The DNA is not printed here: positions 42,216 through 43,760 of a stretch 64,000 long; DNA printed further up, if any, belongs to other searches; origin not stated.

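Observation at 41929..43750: Radical-SAM/SPASM maturase (with PqqD-like RRE) translationally coupled to a 21-Cys (C-x-P-x)n repeat peptide: candidate uncharacterised RiPP / Cys-ladder peptide system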

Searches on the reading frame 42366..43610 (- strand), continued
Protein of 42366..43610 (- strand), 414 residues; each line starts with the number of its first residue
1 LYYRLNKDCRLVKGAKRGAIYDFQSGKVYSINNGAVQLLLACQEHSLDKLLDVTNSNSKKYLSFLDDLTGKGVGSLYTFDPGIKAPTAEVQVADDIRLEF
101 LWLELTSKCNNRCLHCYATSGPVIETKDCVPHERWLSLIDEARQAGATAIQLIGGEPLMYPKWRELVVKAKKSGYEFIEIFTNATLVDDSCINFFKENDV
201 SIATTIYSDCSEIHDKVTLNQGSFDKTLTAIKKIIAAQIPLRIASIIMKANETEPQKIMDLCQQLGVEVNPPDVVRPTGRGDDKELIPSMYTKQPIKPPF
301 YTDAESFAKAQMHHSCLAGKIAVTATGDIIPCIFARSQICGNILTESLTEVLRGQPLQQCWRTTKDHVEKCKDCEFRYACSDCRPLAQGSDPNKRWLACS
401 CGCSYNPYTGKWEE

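Call 14: search_solved_structures(query=window:42366-43610:-, max_evalue=0.001, show_alignments=1)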
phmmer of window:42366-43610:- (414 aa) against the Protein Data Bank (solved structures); distinct sequences matched with E-value up to 0.001: 14.
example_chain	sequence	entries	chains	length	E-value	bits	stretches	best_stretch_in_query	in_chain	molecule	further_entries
6efn_A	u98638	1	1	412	2.8e-15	59.8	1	102-269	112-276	Sporulation killing factor maturation protein SkfB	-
6b4c_A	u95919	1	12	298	7.8e-07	32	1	105-225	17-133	Viperin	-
9dgw_A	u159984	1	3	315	8.7e-07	31.8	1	105-225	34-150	Radical SAM core domain-containing protein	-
9dfw_A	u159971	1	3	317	9.2e-07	31.7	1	105-225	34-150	Radical SAM core domain-containing protein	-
7n7i_A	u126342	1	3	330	9.5e-07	31.7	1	105-225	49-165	Viperin-like enzyme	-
9dfu_A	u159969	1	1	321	1.3e-06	31.2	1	105-252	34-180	Radical SAM core domain-containing protein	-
7vob_C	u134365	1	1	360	1.4e-06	31.1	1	97-267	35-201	Cytosylglucuronate decarboxylase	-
7voc_C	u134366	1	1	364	1.4e-06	31.1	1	97-267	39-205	Cytosylglucuronate decarboxylase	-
9dfn_A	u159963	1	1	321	1.7e-06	30.8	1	105-252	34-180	Radical SAM core domain-containing protein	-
5v1q_A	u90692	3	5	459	3e-06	30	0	107-197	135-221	Radical SAM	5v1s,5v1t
5wgg_A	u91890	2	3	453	2.3e-05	27.1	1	98-234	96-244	Radical SAM domain protein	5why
6c8v_A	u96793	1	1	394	6.8e-05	25.6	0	101-267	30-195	Coenzyme PQQ synthesis protein E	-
7wzv_A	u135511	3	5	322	0.00027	23.6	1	102-206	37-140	4Fe-4S cluster-binding domain-containing protein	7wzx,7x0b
7tol_A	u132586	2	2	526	0.00064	22.4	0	103-232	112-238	glycerol dibiphytanyl glycerol tetraether - macrocyclic archaeol synthase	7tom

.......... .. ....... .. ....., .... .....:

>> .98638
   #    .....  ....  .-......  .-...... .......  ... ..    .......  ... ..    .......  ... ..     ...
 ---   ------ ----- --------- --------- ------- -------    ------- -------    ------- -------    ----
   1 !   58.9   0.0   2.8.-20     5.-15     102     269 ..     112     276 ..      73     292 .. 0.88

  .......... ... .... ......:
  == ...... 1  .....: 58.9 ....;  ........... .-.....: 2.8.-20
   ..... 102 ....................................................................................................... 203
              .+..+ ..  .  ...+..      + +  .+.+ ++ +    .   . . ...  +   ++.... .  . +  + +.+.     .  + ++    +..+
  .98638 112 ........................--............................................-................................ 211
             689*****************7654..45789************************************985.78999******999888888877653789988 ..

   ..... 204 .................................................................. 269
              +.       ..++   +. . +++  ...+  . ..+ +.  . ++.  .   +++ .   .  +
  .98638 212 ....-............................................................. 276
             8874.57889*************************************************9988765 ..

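Call 33: predict_structure(alignment_id=A1)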
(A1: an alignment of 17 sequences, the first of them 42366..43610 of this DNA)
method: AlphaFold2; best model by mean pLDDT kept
length: 414 residues; sequences in the alignment: 17
mean_pLDDT: 71.0   pTM: 0.65
mean pLDDT of the five models: 71.0, 71.0, 70.3, 65.5, 62.2
residues with pLDDT >= 90: 100; 70-90: 143; 50-70: 78; < 50: 93
segments of 3 or more residues with pLDDT < 50: 109-124, 275-300, 372-414
pLDDT, mean of each block of 10 residues (from residue 1): 87 69 70 85 88 86 91 88 58 69 71 40 53 96 95 81 96 96 87 96 81 72 87 93 65 62 74 46 35 35 56 65 89 75 93 85 61 41 33 34 38 40
secondary structure, 60 per line:
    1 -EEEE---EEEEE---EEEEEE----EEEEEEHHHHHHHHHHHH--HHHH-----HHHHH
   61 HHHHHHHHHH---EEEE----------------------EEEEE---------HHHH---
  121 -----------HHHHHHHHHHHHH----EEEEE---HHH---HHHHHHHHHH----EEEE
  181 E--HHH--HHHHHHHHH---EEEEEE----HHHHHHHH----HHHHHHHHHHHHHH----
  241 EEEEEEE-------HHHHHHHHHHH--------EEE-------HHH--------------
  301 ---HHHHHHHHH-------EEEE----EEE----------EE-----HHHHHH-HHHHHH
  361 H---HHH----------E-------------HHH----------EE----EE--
elements in order: E2-5 E9-13 E17-22 E27-32 H33-44 H47-50 H56-70 E74-77 E100-104 H114-117 H132-144 E149-153 H163-172 E177-181 H189-197 E201-206 H211-218 H223-236 E241-247 H255-265 E274-276 H304-312 E320-323 E328-330 H348-353 H355-361

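Call 37: fold_search(model_id=the predicted structure, library=pdb)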
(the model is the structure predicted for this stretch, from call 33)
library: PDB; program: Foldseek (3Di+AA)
matches with E <= 10: 1556; with E <= 0.001: 84
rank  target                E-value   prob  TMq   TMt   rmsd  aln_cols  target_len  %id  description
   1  6efn                  8.1e-13  1.00  0.48  0.51  15.0       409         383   19  Structure of a RiPP maturase, SkfB (released 2018-10-24)
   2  5v1q_B                2.3e-12  1.00  0.48  0.46  15.9       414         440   15  Crystal structure of Streptococcus suis SuiB (released 2017-08-30)
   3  5v1t_A                5.4e-12  1.00  0.49  0.46  16.4       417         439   15  Crystal structure of Streptococcus suis SuiB bound to precursor peptide SuiA (released 2017-08-30)
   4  5v1s_A                2.3e-11  1.00  0.46  0.45  14.7       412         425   14  Crystal structure of Streptococcus suis SuiB bound to S-adenosylmethionine (released 2017-08-30)
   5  5v1s_B                3.4e-11  1.00  0.48  0.46  15.8       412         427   14  Crystal structure of Streptococcus suis SuiB bound to S-adenosylmethionine (released 2017-08-30)
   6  5v1q_A                9.7e-11  1.00  0.46  0.45  14.7       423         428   15  Crystal structure of Streptococcus suis SuiB (released 2017-08-30)
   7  5wgg_A                5.2e-10  1.00  0.43  0.41  11.7       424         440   16  Structural Insights into Thioether Bond Formation in the Biosynthesis of Sactipeptides (released 2017-07-26)
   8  5why_A                1.0e-09  1.00  0.44  0.43  11.1       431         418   16  Structural Insights into Thioether Bond Formation in the Biosynthesis of Sactipeptides (released 2017-07-26)
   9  6c8v                  1.2e-09  1.00  0.41  0.54  10.0       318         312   15  X-ray structure of PqqE from Methylobacterium extorquens (released 2018-02-14)
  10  8vpo                  2.5e-09  1.00  0.42  0.40  13.6       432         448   14  X-Ray Crystal Structure of TigE from Paramaledivibacter caminithermalis (released 2024-02-07)
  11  5why_B                2.5e-09  1.00  0.45  0.45  12.0       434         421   17  Structural Insights into Thioether Bond Formation in the Biosynthesis of Sactipeptides (released 2017-07-26)
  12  2fb2_B                7.0e-09  1.00  0.46  0.57   8.1       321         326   13  Structure of the MoaA Arg17/266/268/Ala triple mutant (released 2006-05-09)
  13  7vob                  1.2e-08  1.00  0.43  0.53   7.8       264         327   19  The crystal structure of a Radical SAM Enzyme BlsE involved in the Biosynthesis of Blasticidin S (released 2022-05-04)
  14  4k37_A                1.6e-08  1.00  0.41  0.46   9.6       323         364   14  Native anSMEcpe with bound AdoMet (released 2013-05-08)
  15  4k38_A                1.6e-08  1.00  0.41  0.46   9.4       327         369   15  Native anSMEcpe with bound AdoMet and Kp18Cys peptide (released 2013-05-08)
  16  4k39_A                1.6e-08  1.00  0.42  0.47   8.8       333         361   18  Native anSMEcpe with bound AdoMet and Cp18Cys peptide (released 2013-05-08)
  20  4k39_B                5.3e-08  1.00  0.42  0.48   7.9       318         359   17  Native anSMEcpe with bound AdoMet and Cp18Cys peptide (released 2013-05-08)
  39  4k37_B                6.0e-07  1.00  0.42  0.47   8.2       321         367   17  Native anSMEcpe with bound AdoMet (released 2013-05-08)
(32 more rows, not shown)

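Call 38: search_protein_representatives(protein=window:42366-43610:-)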
Query: 414 residues. Proteins with E-value up to 0.001 (for the whole library): 27805; up to 1e-10: 8240; up to 1e-30: 594. The best 150 are listed.
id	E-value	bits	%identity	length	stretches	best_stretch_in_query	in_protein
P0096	5.8e-177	605.6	64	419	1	1-414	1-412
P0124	3.0e-105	369.4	43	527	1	2-411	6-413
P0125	7.2e-88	312.1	41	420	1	2-414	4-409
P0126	1.4e-87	311.2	42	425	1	2-413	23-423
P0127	1.6e-87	311.0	39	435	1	1-412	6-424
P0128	2.0e-87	310.7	42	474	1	3-412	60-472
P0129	1.8e-86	307.5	44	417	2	97-413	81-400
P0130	5.2e-86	306.0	68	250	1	99-299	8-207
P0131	1.2e-85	304.8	40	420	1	2-413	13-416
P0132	8.1e-85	302.0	42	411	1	4-413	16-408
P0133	2.6e-84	300.4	37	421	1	2-413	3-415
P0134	3.1e-84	300.2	41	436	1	2-412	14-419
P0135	1.3e-83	298.1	39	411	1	8-413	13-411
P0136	3.2e-83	296.8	40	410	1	5-413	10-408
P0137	4.4e-83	296.3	62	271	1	210-413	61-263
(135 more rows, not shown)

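Call 56: search_protein_families(library=ncbifam, alignment_id=A3, max_evalue=1e-10)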
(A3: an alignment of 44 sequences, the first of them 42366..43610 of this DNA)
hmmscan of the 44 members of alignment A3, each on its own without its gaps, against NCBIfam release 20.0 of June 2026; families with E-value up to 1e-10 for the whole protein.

A. member 1, window:42366-43610:- (414 aa): 39 families (the best 25 are shown)
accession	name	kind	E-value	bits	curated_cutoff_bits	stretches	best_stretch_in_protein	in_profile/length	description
TIGR04193.1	SPASM_w_grasp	equivalog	4.2e-34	118.5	175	1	303-414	227-334/342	grasp-with-spasm system SPASM domain peptide maturase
TIGR04545.1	rSAM_ahbD_hemeb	equivalog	1e-30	107.3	500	1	103-284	4-184/339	heme b synthase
TIGR04055.1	rSAM_NirJ2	equivalog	3.7e-28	99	500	1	105-283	6-182/326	putative heme d1 biosynthesis radical SAM protein NirJ2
TIGR04053.2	TIGR04053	equivalog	9.3e-28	97.5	395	1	102-289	12-200/366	TIGR04053 family radical SAM/SPASM domain-containing protein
TIGR04250.1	SCM_rSAM_ScmE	equivalog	1.3e-21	77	400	1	103-260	7-163/358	SynChlorMet cassette radical SAM/SPASM protein ScmE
NF045574.1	sacti_mat_StsB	exception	1.7e-21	76.6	625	1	95-383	92-395/466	StsB family radical SAM/SPASM domain sactipeptide maturase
TIGR04051.1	rSAM_NirJ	equivalog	2.6e-21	76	515.45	1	104-269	7-170/354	heme d1 biosynthesis radical SAM protein NirJ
TIGR04546.1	rSAM_ahbC_deAc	equivalog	2.2e-20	72.8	650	1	86-266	27-204/390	12,18-didecarboxysiroheme deacetylase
TIGR04303.1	GeoRSP_rSAM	equivalog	2.8e-20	73.1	400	1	105-268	11-170/325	GeoRSP system radical SAM/SPASM protein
TIGR04251.1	SCM_rSAM_ScmF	equivalog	8.3e-20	71.5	400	1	98-283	3-190/353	SynChlorMet cassette radical SAM/SPASM protein ScmF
NF050035.1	rSAM_WgK_link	exception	1.3e-19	70.5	650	1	104-304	14-210/367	radical SAM/SPASM peptide maturase WgkB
TIGR04340.1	rSAM_ACGX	hypoth_equivalog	1.9e-19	70.1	400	1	103-291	7-198/341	radical SAM/SPASM domain protein, ACGX system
TIGR03962.1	mycofact_rSAM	equivalog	1e-18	67.6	265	1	102-381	15-310/339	mycofactocin radical SAM maturase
TIGR04403.1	rSAM_skfB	equivalog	3e-18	65.8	300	1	103-280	108-282/402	sporulation killing factor system radical SAM maturase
TIGR04347.1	pseudo_SAM_Halo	equivalog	4.3e-18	65.7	525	1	100-268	39-205/390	TIGR04347 family pseudo-SAM/SPASM protein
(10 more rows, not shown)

B. families by the number of members that match (of 44 scanned): 67 families (the first 25 are shown)
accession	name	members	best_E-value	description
TIGR04053.2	TIGR04053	44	3e-43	TIGR04053 family radical SAM/SPASM domain-containing protein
NF045574.1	sacti_mat_StsB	44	2.2e-42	StsB family radical SAM/SPASM domain sactipeptide maturase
TIGR04545.1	rSAM_ahbD_hemeb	44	5.9e-41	heme b synthase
TIGR04055.1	rSAM_NirJ2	44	2.4e-39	putative heme d1 biosynthesis radical SAM protein NirJ2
TIGR04193.1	SPASM_w_grasp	44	4.2e-34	grasp-with-spasm system SPASM domain peptide maturase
NF050035.1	rSAM_WgK_link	44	1.5e-33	radical SAM/SPASM peptide maturase WgkB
NF012164.0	AlbA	44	1.7e-31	subtilosin maturase AlbA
TIGR04546.1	rSAM_ahbC_deAc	44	9e-31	12,18-didecarboxysiroheme deacetylase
TIGR03962.1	mycofact_rSAM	44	2.5e-30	mycofactocin radical SAM maturase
TIGR04251.1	SCM_rSAM_ScmF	44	1.8e-29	SynChlorMet cassette radical SAM/SPASM protein ScmF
TIGR04250.1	SCM_rSAM_ScmE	44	3.2e-29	SynChlorMet cassette radical SAM/SPASM protein ScmE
TIGR04051.1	rSAM_NirJ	44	8.3e-29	heme d1 biosynthesis radical SAM protein NirJ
TIGR04054.1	rSAM_NirJ1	44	4.1e-28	putative heme d1 biosynthesis radical SAM protein NirJ1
TIGR02666.1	moaA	44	1.7e-25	GTP 3',8-cyclase MoaA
TIGR03977.1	rSAM_pair_HxsC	44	1.3e-23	His-Xaa-Ser system radical SAM maturase HxsC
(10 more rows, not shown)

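Call 68: find_encoding_contigs(protein=P0001, flank=3000, max_places=3)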
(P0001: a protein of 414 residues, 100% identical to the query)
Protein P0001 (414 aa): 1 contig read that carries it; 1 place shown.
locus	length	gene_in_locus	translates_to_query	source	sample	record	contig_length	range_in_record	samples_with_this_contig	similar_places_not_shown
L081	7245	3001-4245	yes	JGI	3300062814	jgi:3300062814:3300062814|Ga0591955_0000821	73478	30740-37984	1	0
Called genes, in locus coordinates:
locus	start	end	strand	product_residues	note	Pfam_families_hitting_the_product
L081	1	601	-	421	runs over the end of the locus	PF06689:zf-C4_ClpX, PF01078:Mg_chelatase (faint), PF05496:RuvB_N (weak), PF00004:AAA, PF07724:AAA_2, PF07728:AAA_5 (weak), PF10431:ClpB_D2-small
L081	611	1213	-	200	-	PF00574:CLP_protease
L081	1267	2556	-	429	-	PF05697:Trigger_N, PF00254:FKBP_C, PF05698:Trigger_C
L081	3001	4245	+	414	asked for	PF04055:Radical_SAM, PF13353:Fer4_12 (weak), PF13186:SPASM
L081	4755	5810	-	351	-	PF02588:YitT_membrane, PF10035:DUF2179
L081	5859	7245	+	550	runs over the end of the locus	PF00920:ILVD_EDD_N, PF24877:ILV_EDD_C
